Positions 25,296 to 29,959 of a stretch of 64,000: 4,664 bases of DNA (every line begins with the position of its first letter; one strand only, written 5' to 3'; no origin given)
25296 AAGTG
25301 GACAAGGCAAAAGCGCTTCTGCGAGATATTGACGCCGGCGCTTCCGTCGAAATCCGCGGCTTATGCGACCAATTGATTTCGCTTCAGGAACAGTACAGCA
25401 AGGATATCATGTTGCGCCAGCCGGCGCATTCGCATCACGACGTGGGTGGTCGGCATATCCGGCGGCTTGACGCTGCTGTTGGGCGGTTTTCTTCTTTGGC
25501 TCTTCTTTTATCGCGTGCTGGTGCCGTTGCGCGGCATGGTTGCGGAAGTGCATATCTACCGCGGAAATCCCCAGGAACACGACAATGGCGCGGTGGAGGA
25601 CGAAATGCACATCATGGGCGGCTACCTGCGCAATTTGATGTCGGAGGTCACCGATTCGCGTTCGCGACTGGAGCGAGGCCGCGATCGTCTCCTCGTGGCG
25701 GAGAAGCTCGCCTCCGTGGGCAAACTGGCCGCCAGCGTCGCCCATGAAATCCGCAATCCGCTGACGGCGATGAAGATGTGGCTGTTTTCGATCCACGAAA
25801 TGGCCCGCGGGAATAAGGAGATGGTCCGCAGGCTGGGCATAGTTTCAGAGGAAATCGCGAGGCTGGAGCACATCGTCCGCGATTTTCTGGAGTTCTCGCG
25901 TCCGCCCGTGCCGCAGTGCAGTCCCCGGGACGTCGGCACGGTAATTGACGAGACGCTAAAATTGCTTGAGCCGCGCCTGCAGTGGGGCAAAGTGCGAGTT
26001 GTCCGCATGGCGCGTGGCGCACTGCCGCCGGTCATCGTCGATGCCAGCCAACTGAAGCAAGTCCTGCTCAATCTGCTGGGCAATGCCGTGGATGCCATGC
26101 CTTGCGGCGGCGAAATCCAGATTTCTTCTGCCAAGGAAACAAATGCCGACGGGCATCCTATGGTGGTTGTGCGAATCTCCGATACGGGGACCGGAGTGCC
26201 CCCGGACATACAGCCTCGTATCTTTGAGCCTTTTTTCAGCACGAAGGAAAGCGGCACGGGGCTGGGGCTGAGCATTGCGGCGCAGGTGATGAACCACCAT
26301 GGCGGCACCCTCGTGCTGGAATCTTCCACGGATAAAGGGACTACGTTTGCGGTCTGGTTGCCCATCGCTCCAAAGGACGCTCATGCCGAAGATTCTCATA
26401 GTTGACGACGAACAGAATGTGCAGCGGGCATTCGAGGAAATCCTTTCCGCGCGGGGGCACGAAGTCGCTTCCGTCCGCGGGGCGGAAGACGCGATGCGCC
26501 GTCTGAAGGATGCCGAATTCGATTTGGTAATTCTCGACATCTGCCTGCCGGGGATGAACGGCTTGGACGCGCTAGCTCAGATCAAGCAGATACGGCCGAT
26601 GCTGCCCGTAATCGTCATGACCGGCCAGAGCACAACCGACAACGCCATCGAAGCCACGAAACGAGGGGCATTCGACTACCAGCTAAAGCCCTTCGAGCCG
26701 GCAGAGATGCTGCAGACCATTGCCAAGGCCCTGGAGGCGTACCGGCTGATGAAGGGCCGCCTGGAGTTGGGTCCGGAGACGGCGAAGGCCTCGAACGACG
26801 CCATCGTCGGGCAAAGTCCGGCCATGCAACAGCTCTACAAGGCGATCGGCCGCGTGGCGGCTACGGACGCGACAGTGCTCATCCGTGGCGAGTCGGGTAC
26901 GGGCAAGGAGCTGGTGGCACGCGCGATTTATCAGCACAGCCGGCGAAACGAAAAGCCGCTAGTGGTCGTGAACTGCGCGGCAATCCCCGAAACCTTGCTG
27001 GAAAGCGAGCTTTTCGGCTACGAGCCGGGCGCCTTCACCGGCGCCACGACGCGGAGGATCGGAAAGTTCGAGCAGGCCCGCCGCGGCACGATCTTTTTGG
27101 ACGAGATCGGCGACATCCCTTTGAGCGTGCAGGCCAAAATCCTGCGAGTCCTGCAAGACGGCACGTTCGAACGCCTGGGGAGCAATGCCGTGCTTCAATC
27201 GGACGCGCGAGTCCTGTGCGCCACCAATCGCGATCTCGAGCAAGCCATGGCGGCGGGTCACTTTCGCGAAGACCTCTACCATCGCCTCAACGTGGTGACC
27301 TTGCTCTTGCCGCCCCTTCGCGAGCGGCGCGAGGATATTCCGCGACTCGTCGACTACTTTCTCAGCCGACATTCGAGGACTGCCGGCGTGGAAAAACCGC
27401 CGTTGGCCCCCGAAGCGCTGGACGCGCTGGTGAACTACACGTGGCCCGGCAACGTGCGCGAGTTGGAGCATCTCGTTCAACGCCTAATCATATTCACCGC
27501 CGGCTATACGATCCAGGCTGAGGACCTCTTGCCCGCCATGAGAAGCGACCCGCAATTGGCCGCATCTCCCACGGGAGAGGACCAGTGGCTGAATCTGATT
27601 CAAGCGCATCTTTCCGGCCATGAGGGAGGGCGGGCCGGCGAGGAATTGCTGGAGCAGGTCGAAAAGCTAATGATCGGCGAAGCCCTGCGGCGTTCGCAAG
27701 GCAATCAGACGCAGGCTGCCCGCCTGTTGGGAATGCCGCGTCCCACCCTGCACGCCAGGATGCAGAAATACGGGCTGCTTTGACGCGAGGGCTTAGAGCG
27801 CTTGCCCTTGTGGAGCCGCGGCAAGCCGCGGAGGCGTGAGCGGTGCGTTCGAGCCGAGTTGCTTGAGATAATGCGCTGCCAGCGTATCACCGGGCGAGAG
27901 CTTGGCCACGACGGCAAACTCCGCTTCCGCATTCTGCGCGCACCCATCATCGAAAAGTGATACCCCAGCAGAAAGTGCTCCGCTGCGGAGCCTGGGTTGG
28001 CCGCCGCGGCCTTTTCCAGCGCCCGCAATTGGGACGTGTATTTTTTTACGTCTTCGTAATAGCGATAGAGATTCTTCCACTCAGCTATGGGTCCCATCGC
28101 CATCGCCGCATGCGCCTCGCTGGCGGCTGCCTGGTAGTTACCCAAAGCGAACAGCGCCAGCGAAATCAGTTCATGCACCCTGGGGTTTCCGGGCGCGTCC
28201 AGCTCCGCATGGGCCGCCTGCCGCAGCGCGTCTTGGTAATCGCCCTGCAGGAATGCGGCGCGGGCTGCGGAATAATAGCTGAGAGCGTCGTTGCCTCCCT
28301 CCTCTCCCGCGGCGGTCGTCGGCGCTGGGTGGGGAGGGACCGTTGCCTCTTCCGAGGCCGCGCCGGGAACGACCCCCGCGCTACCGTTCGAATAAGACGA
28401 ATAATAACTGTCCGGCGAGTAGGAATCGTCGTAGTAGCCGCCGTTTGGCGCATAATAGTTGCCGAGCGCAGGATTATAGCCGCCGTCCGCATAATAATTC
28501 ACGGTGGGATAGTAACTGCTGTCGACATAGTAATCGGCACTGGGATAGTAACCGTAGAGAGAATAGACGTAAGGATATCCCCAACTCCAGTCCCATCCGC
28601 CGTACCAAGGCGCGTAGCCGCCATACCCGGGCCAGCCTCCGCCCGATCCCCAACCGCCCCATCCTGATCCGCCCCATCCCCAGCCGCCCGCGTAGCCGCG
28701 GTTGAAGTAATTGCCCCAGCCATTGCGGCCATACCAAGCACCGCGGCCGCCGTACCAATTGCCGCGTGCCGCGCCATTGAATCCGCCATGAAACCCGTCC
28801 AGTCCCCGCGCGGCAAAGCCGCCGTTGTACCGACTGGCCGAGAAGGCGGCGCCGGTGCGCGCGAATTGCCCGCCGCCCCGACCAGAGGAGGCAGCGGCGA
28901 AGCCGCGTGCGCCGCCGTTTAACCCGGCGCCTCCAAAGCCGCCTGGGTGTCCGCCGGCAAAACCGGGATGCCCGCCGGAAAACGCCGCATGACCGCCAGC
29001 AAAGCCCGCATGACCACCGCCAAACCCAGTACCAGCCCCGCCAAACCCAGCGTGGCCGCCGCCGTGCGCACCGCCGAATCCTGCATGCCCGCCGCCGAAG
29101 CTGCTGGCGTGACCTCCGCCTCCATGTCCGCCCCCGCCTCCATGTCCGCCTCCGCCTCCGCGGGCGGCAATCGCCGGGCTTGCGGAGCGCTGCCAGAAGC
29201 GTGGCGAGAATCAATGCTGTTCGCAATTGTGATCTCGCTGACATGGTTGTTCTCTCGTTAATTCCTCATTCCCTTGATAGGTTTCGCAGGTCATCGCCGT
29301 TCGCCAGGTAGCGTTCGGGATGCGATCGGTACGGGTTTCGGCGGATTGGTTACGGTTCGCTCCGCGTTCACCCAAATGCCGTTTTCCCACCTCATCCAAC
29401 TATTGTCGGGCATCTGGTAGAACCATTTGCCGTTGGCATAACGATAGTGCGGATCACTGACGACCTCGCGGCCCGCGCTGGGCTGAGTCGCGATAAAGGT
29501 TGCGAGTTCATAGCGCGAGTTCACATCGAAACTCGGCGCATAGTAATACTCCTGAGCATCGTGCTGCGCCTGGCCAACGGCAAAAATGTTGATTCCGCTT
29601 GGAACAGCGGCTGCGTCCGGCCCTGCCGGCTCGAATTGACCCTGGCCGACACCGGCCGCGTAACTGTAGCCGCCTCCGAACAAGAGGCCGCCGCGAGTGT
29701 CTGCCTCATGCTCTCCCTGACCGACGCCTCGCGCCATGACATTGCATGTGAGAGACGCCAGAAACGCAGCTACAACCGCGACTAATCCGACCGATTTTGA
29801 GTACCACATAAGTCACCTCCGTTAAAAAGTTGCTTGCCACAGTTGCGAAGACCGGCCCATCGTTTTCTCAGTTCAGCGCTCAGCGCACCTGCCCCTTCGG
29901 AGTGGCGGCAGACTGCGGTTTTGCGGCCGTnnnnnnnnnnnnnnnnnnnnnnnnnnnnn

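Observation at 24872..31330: Sigma54-driven operon for secreted Gly/His/Tyr/Trp low-complexity proteins, next to an NtrB/NtrC-like pair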

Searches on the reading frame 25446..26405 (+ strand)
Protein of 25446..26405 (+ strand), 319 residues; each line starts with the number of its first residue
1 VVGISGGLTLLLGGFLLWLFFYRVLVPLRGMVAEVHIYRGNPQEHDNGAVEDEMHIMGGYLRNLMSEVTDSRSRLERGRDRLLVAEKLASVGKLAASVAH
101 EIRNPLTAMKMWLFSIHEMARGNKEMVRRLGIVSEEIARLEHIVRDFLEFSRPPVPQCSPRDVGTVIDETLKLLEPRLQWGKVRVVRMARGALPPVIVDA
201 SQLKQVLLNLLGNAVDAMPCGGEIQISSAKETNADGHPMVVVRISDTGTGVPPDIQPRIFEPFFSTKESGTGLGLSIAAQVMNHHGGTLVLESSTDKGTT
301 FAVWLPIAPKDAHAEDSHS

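Call 9: search_protein_families(library=pfam, max_evalue=0.01, proteins=[window:25446-26405:+])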
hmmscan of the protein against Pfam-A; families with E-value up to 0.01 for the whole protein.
window:25446-26405:+ (319 aa): 3 families
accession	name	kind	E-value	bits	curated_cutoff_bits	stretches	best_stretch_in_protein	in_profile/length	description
PF02518.31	HATPase_c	-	8.7e-28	97.4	26.4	1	199-308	2-110/111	Histidine kinase-, DNA gyrase B-, and HSP90-like ATPase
PF00512.31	HisKA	-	8.2e-12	45.4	26.9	1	92-152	3-62/66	His Kinase A (phospho-acceptor) domain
PF10090.15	HPTransfase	-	0.001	19.2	22.9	1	205-235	34-64/123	Histidine phosphotransferase C-terminal domain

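Call 28: search_protein_families(library=ncbifam, max_evalue=0.01, proteins=[window:25446-26405:+])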
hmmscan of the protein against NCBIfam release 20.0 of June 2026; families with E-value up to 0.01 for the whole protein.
window:25446-26405:+ (319 aa): 84 families (the best 25 are shown)
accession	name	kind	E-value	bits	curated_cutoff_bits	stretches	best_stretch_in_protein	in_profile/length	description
NF008468.0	PRK11360.1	equivalog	2.7e-71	240.7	646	1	74-312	379-613/616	two-component system sensor histidine kinase AtoS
NF007688.0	PRK10364.1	equivalog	4.9e-52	177.2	479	1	70-309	222-453/460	two-component system sensor histidine kinase ZraS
NF052574.1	HisKinEspCMyxo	equivalog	1.5e-48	165.6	1200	1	79-315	405-645/785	serine histidine kinase EspC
NF038348.1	T2SS_HK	subfamily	8.1e-43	146.7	450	2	137-307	408-573/574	histidine kinase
NF010411.0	PRK13837.1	equivalog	9.9e-42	142.9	647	1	67-317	424-685/828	two-component system VirA-like sensor kinase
NF046020.1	HisKinCckABruc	equivalog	2.4e-40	138.2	1000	1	81-311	470-711/868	cell cycle histidine kinase CckA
NF053867.1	SprKinKinDBac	equivalog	4.1e-40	137.7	775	1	85-308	280-498/500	sporulation kinase KinD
NF046044.1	PnpS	equivalog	1.6e-38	132.8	400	1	96-306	175-390/390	two-component system histidine kinase PnpS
NF046026.1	HisKinCckACaul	equivalog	6.7e-35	120.3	1000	1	82-315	293-540/678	cell cycle histidine kinase CckA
NF052573.1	HisKinEspAMyxo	equivalog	1.1e-34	119.6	1400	1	79-312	372-616/755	serine histidine kinase EspA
NF033092.0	HK_WalK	equivalog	4.5e-33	114.7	725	1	95-307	376-594/594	cell wall metabolism sensor histidine kinase WalK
NF047466.1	hybrid_RR_LvrB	exception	1.2e-32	113.5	500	1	80-307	141-376/377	hybrid histidine kinase/response regulator LvrB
NF047794.1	HisKinPtgB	equivalog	3.3e-32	111.6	1000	1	73-298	424-646/656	two-component system sensor histidine kinase PgtB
NF041777.1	sens_FixL_Rhizob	equivalog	3.6e-32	111.7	850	1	57-310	229-484/485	sensor protein FixL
NF006800.0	PRK09303.1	equivalog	1e-31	110.3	342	1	68-310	130-380/383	histidine kinase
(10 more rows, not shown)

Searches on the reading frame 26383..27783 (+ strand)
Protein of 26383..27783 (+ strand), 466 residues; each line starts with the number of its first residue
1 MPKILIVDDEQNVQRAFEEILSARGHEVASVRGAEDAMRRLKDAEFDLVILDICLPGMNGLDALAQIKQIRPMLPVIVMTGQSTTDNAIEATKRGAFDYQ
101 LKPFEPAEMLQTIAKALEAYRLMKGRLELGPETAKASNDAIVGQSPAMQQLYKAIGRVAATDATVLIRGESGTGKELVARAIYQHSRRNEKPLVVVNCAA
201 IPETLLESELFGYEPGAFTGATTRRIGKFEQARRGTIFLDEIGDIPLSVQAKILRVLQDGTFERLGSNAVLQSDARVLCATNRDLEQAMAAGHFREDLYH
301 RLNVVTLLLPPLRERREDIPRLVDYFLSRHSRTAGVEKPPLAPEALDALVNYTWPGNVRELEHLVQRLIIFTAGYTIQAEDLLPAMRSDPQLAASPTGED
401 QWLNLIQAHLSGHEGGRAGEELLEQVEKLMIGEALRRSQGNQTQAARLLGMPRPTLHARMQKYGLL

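Call 9: search_protein_families(library=pfam, max_evalue=0.01, proteins=[window:26383-27783:+])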
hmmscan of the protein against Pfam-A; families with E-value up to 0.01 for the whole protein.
window:26383-27783:+ (466 aa): 12 families
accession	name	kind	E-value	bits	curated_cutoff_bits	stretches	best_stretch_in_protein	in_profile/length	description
PF00158.32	Sigma54_activat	-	3.7e-72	241.9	20.2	1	141-307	1-167/168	Sigma-54 interaction domain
PF00072.30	Response_reg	-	2.6e-29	102.1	30.2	1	4-113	1-110/111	Response regulator receiver domain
PF25601.1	AAA_lid_14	-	4.1e-24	84.7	27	1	313-391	1-79/87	AAA+ ATPase lid domain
PF14532.12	Sigma54_activ_2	-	1.8e-21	77.2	25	1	142-312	1-138/138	Sigma-54 interaction domain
PF02954.25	HTH_8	-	1.1e-15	57.5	22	1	423-463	2-42/42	Bacterial regulatory protein, Fis family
PF07724.20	AAA_2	-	4.1e-07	30.6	27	1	164-290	5-132/166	AAA domain (Cdc48 subfamily)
PF07728.20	AAA_5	-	5e-05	23.8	22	1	165-282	2-122/139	AAA domain (dynein-related subfamily)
PF00004.35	AAA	-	8.9e-05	23.4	21.2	1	165-287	1-116/131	ATPase family associated with various cellular activities (AAA)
PF13191.12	AAA_16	-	0.00041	21.3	32.6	1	142-191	3-53/167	AAA ATPase domain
PF06490.17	FleQ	-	0.0016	19.1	22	1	3-85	1-81/108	Flagellar regulatory protein FleQ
PF01078.27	Mg_chelatase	-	0.0036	17.2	20.3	0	220-262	93-135/207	Magnesium chelatase, subunit ChlI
PF13556.12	HTH_30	-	0.0073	16.5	27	0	436-462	9-35/59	PucR C-terminal helix-turn-helix domain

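Call 28: search_protein_families(library=ncbifam, max_evalue=0.01, proteins=[window:26383-27783:+])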
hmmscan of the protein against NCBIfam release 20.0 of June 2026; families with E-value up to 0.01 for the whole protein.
window:26383-27783:+ (466 aa): 125 families (the best 25 are shown)
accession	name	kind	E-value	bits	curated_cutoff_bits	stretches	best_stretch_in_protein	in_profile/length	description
TIGR01818.1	ntrC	equivalog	1.1e-151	505.8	558.6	1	4-461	1-461/463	nitrogen regulation protein NR(I)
NF008469.0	PRK11361.1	equivalog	4.3e-135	451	714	1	3-465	6-456/461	acetoacetate metabolism transcriptional regulator AtoC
NF008176.1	PRK10923.1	equivalog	5.4e-128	427.5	620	1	3-465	5-468/469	nitrogen regulation protein NR(I)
TIGR02915.1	PEP_resp_reg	equivalog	1.6e-124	416.2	502.6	1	4-465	1-444/445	PEP-CTERM-box response regulator transcription factor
NF007689.0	PRK10365.1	equivalog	2.3e-117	392.5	760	1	3-461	7-440/441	sigma-54-dependent response regulator transcription factor ZraR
NF051870.1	NAssimRespRegNtrX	equivalog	1.3e-116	390.2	600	1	3-464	3-451/452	nitrogen assimilation response regulator NtrX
TIGR01817.1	nifA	equivalog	6.2e-109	365.2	528.85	1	131-463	188-527/534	nif-specific transcriptional activator NifA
NF041946.1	LuxO_transreg_Vib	equivalog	2.3e-107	359.7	800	1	7-463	2-460/463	quorum-sensing sigma-54 dependent transcriptional regulator LuxO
NF041552.1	TF_PrdR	equivalog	2.7e-106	356.2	795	1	133-464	261-577/577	sigma-54 dependent transcriptional regulator PrdR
NF003451.0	PRK05022.1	equivalog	6.6e-106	355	476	1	131-464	182-509/512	nitric oxide reductase transcriptional regulator NorR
NF038308.1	RNA_repair_RtcR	equivalog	5.1e-103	345.7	650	1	82-464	120-517/530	RNA repair transcriptional activator RtcR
NF050807.1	TransRegFlbDCaul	equivalog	1.5e-100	337.2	750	1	18-463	17-438/454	sigma-54-dependent transcriptional regulator FlbD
NF049963.1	RespRegFlgRCampy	domain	5.3e-98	328.7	750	1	4-387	3-382/429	fla regulon two-component system response regulator FlgR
NF011695.0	PRK15115.1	equivalog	1.8e-97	326.9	763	1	3-378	8-374/445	two-component system response regulator GlrR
NF011958.0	PRK15429.1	equivalog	2.4e-88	297.5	830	1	139-464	379-685/692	formate hydrogenlyase transcriptional activator FlhA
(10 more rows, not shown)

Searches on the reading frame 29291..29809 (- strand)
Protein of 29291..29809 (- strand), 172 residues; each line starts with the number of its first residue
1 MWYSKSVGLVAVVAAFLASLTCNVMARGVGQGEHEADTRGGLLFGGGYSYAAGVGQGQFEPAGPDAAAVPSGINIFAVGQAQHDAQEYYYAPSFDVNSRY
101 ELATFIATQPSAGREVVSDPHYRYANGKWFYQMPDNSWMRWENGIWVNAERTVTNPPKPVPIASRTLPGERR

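Call 9: search_protein_families(library=pfam, max_evalue=0.01, proteins=[window:29291-29809:-])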
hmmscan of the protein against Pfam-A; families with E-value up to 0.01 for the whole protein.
window:29291-29809:- (172 aa): 0 families

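Call 28: search_protein_families(library=ncbifam, max_evalue=0.01, proteins=[window:29291-29809:-])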
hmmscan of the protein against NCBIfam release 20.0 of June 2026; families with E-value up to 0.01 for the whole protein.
window:29291-29809:- (172 aa): 0 families

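Call 39: find_homologous_proteins(query=window:29291-29809:-, max_evalue=0.001)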
Query window:29291-29809:- (172 aa): 7 proteins with E <= 0.001 among 834 candidates.
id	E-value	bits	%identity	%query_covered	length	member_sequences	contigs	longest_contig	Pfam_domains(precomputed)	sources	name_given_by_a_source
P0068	1.8e-113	394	100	100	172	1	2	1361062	-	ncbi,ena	-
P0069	2.7e-67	244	65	100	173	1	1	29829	-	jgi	jgi:hypothetical protein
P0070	3.0e-67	244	53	99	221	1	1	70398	-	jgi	jgi:hypothetical protein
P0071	4.2e-59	217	60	100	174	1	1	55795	-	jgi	jgi:hypothetical protein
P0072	1.5e-33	134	47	100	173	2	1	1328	-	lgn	-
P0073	2.1e-33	134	43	94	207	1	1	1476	-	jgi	jgi:hypothetical protein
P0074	8.6e-32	128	58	69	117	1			-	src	-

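Call 40: find_encoding_contigs(protein=P0068, flank=3000, max_places=2)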
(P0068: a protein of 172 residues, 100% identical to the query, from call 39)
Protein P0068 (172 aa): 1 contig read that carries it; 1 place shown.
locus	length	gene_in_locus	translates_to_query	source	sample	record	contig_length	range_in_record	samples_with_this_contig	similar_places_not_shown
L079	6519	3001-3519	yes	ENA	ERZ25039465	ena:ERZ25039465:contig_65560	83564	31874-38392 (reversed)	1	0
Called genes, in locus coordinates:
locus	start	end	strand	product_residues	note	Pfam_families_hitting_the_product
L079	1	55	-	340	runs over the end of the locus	PF00873:ACR_tran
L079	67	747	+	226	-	-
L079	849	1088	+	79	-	-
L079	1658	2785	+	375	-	-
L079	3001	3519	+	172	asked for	-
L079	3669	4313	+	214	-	-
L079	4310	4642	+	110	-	-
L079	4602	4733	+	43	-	-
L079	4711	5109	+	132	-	-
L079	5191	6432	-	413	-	PF00072:Response_reg, PF00158:Sigma54_activat, PF14532:Sigma54_activ_2, PF07724:AAA_2 (weak), PF25601:AAA_lid_14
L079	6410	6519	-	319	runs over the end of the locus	PF00512:HisKA, PF02518:HATPase_c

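Call 41: find_encoding_contigs(protein=P0070, flank=8000, max_places=2)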
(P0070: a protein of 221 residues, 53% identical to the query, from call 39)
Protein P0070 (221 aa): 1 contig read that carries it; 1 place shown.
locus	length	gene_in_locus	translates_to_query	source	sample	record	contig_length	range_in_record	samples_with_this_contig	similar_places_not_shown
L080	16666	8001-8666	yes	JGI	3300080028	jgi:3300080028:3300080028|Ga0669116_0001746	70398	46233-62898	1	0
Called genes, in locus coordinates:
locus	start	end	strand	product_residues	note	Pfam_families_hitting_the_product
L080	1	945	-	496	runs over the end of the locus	PF00072:Response_reg, PF00158:Sigma54_activat, PF14532:Sigma54_activ_2, PF07728:AAA_5 (weak), PF25601:AAA_lid_14, PF02954:HTH_8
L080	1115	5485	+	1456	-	PF13493:DUF4118, PF00989:PAS, PF08448:PAS_4, PF13426:PAS_9, PF08447:PAS_3, PF00989:PAS, PF08448:PAS_4, PF13426:PAS_9, +15 more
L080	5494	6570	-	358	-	PF00248:Aldo_ket_red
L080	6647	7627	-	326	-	PF00248:Aldo_ket_red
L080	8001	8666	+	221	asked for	-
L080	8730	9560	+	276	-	PF03446:NAD_binding_2, PF03807:F420_oxidored (weak), PF14833:NAD_binding_11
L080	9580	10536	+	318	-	PF02915:Rubrerythrin, PF01988:VIT1 (weak)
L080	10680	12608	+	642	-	PF01590:GAF, PF00989:PAS (weak), PF08448:PAS_4 (weak), PF13426:PAS_9, PF00158:Sigma54_activat, PF14532:Sigma54_activ_2, PF07728:AAA_5, PF25601:AAA_lid_14, +3 more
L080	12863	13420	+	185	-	PF02627:CMD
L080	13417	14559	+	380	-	PF00724:Oxidored_FMN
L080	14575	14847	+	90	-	-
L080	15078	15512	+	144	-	-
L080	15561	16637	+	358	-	PF00578:AhpC-TSA, PF08534:Redoxin, PF13905:Thioredoxin_8 (weak)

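Call 44: find_encoding_contigs(protein=P0068, flank=10000, max_places=2)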
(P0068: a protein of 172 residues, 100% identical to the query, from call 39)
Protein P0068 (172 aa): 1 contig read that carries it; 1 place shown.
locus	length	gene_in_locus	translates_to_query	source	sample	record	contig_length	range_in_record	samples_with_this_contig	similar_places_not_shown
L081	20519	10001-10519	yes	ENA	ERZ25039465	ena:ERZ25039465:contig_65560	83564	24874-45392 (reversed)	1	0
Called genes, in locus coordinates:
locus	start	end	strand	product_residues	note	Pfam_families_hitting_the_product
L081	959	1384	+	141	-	PF06114:Peptidase_M78 (weak)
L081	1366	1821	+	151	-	-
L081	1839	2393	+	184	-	-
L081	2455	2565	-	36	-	-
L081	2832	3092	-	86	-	-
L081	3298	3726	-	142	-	-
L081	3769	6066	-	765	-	PF00873:ACR_tran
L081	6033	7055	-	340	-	PF00873:ACR_tran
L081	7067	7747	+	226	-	-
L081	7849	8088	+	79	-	-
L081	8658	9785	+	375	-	-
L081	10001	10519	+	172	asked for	-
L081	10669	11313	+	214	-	-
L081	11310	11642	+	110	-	-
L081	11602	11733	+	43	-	-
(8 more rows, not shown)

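Call 80: predict_structure(alignment_id=A4)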
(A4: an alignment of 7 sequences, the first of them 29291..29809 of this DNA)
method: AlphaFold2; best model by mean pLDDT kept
length: 172 residues; sequences in the alignment: 7
mean_pLDDT: 43.5   pTM: 0.35
mean pLDDT of the five models: 43.5, 40.0, 39.3, 38.9, 37.6
residues with pLDDT >= 90: 0; 70-90: 14; 50-70: 47; < 50: 111
segments of 3 or more residues with pLDDT < 50: 1-3, 20-117, 164-172
pLDDT, mean of each block of 10 residues (from residue 1): 50 55 33 24 23 24 25 28 34 38 45 49 67 72 63 68 43 32
secondary structure, 60 per line:
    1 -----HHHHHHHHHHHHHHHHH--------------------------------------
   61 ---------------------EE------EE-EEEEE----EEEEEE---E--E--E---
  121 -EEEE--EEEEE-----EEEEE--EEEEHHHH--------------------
elements in order: H6-22 E93-97 E102-107 E122-125 E128-132 E138-142 E145-148 H149-152
